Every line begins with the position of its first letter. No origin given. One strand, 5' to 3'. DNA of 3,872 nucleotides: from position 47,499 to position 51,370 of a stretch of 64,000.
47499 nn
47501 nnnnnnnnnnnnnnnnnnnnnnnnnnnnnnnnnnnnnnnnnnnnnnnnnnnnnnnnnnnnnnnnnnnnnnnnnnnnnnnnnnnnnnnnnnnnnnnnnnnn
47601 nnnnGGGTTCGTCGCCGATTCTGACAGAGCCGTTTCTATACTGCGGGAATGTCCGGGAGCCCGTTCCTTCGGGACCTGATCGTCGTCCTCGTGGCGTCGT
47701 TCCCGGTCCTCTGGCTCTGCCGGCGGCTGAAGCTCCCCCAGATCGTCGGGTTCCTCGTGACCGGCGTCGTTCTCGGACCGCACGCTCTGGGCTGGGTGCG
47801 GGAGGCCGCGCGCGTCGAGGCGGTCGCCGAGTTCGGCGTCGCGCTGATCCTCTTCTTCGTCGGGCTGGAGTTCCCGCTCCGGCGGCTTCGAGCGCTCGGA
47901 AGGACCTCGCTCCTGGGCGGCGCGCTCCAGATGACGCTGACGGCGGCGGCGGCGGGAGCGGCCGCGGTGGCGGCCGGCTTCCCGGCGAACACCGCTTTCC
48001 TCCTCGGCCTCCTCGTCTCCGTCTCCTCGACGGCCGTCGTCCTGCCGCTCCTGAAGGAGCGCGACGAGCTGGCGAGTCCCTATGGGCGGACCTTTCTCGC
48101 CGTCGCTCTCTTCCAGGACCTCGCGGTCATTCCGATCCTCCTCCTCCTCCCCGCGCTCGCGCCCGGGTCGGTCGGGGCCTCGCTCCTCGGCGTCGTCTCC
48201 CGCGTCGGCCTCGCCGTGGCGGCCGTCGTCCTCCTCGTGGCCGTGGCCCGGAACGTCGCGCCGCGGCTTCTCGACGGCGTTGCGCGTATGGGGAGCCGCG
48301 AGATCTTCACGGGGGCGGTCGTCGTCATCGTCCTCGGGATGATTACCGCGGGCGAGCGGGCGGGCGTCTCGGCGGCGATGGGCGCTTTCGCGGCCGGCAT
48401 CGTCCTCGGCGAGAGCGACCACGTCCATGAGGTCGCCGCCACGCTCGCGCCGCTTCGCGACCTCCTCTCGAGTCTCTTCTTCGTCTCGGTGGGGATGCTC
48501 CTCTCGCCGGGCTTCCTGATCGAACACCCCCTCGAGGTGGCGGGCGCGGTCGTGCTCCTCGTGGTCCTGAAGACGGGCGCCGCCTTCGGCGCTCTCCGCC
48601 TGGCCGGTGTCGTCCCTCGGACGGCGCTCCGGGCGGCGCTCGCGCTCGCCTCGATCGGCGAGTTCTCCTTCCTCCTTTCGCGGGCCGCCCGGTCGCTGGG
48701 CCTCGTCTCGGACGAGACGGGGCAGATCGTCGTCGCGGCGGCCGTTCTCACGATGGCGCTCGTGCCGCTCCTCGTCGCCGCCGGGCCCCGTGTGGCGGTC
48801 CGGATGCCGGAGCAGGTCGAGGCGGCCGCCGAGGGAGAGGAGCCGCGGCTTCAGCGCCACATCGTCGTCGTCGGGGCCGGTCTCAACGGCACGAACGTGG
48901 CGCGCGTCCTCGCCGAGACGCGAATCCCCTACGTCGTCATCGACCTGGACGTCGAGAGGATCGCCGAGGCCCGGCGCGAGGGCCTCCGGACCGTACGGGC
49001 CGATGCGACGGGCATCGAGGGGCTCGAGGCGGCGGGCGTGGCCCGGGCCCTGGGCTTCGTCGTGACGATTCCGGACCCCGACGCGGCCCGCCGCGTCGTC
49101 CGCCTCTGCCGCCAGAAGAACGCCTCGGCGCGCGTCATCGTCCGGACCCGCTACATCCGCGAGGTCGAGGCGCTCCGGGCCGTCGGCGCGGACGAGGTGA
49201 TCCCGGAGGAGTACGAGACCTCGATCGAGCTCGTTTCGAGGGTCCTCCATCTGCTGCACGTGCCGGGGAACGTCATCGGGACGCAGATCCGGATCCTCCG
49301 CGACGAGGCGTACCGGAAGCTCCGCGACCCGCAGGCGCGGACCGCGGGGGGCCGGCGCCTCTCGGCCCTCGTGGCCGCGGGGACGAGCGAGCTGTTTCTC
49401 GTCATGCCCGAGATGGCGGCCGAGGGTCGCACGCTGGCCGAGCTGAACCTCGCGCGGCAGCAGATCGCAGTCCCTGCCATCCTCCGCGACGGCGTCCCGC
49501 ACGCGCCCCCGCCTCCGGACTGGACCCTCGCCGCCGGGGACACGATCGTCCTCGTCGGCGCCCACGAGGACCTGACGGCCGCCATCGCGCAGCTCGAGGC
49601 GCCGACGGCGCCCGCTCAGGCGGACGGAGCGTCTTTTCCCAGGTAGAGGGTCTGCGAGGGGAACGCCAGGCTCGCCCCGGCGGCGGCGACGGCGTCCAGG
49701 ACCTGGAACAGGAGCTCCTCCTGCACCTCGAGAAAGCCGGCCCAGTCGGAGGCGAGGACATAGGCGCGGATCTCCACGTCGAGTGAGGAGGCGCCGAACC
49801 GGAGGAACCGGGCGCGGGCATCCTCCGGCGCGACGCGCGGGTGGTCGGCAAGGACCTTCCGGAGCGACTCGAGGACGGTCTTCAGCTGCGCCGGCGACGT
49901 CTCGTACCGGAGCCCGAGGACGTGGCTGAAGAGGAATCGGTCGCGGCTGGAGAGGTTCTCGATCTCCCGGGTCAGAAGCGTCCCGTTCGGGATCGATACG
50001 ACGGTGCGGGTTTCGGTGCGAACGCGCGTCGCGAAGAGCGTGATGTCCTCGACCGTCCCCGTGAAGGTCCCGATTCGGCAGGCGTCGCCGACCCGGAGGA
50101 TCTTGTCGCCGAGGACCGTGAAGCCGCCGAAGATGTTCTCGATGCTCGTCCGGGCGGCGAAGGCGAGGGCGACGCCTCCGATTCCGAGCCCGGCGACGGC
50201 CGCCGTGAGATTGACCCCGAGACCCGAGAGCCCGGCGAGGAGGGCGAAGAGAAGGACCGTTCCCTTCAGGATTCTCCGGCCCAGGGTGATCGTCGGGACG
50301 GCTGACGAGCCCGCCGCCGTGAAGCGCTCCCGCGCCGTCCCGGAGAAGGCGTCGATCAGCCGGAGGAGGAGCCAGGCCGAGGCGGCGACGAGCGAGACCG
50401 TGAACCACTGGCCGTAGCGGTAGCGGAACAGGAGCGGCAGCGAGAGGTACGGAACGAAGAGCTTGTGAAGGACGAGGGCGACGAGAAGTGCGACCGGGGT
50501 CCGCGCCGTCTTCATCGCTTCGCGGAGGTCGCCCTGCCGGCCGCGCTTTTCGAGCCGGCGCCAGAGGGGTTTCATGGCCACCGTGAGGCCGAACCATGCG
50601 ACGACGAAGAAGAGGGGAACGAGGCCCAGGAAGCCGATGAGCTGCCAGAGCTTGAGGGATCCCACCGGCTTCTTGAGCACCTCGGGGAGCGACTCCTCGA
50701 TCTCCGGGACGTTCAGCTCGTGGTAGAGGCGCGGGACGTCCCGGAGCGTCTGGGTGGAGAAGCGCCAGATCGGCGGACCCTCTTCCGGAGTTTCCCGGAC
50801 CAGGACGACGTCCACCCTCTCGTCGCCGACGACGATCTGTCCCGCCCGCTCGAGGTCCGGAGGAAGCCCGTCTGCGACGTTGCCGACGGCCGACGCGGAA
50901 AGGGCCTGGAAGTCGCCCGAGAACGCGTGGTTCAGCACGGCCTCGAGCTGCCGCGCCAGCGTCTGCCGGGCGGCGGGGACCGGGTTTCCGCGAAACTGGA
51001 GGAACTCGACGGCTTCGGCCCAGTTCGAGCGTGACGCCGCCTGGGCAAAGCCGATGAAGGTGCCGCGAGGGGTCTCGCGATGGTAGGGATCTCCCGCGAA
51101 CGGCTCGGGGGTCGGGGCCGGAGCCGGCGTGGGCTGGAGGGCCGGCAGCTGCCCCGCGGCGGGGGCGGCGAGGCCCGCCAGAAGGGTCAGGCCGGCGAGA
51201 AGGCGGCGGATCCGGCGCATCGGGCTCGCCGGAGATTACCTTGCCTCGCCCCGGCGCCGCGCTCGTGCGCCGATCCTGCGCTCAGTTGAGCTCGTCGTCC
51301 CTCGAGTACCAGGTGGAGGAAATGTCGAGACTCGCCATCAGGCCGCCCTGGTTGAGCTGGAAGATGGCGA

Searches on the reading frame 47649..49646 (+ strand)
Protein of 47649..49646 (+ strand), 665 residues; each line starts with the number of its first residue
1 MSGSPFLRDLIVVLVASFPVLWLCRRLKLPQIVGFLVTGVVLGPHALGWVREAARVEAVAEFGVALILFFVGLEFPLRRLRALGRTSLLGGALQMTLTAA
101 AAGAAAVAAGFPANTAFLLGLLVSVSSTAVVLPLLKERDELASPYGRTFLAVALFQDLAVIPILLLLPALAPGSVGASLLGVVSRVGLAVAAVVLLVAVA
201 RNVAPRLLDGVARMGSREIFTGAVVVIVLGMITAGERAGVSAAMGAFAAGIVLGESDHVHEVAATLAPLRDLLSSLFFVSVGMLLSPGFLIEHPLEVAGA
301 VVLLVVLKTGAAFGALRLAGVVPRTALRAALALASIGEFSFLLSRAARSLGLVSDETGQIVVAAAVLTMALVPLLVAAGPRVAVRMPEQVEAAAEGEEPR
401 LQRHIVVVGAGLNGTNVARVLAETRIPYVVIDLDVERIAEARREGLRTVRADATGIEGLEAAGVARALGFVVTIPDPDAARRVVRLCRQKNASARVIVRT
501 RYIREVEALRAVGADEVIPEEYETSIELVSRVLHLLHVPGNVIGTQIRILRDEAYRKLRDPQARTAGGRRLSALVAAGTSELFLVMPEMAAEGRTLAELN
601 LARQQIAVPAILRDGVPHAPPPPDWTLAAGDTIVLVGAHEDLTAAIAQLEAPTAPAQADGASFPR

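Call 60: search_protein_families(library=pfam, max_evalue=0.0001, proteins=[window:47649-49646:+])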
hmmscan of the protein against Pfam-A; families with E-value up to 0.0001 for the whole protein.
window:47649-49646:+ (665 aa): 3 families
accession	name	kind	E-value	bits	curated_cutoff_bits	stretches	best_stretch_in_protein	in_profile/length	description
PF00999.27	Na_H_Exchanger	-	3.7e-59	200.9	26.2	1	16-376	3-374/375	Sodium/hydrogen exchanger, transmembrane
PF02254.24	TrkA_N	-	5.7e-23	81.9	23.8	1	405-518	1-114/116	TrkA-N domain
PF02080.26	TrkA_C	-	4e-08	33.5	27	1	585-647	6-68/71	TrkA-C domain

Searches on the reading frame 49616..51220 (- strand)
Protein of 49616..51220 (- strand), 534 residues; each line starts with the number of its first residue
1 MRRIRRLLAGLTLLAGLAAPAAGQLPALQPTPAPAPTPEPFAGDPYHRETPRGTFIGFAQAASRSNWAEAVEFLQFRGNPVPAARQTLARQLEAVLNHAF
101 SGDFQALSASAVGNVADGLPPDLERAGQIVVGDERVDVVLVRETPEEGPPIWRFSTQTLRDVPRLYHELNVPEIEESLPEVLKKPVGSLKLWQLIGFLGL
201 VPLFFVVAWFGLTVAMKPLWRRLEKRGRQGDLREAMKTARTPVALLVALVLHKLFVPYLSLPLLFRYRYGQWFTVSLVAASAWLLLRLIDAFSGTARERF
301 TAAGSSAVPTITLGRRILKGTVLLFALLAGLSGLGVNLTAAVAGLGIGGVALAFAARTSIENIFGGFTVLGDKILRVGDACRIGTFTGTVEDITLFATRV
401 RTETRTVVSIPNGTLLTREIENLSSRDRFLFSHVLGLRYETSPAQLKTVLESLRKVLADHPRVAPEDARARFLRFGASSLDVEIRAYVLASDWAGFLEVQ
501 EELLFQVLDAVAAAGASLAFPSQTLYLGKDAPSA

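Call 61: search_protein_families(library=pfam, max_evalue=0.0001, proteins=[window:49616-51220:-])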
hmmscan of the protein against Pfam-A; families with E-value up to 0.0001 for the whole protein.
window:49616-51220:- (534 aa): 2 families
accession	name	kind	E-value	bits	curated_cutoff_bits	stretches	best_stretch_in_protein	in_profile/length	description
PF00924.24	MS_channel_2nd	-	7.6e-19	68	20.2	1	358-424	1-67/68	Mechanosensitive ion channel, beta-domain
PF21082.3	MS_channel_3rd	-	1.4e-12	48.3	21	1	436-517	6-87/88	Mechanosensitive ion channel MscS, C-terminal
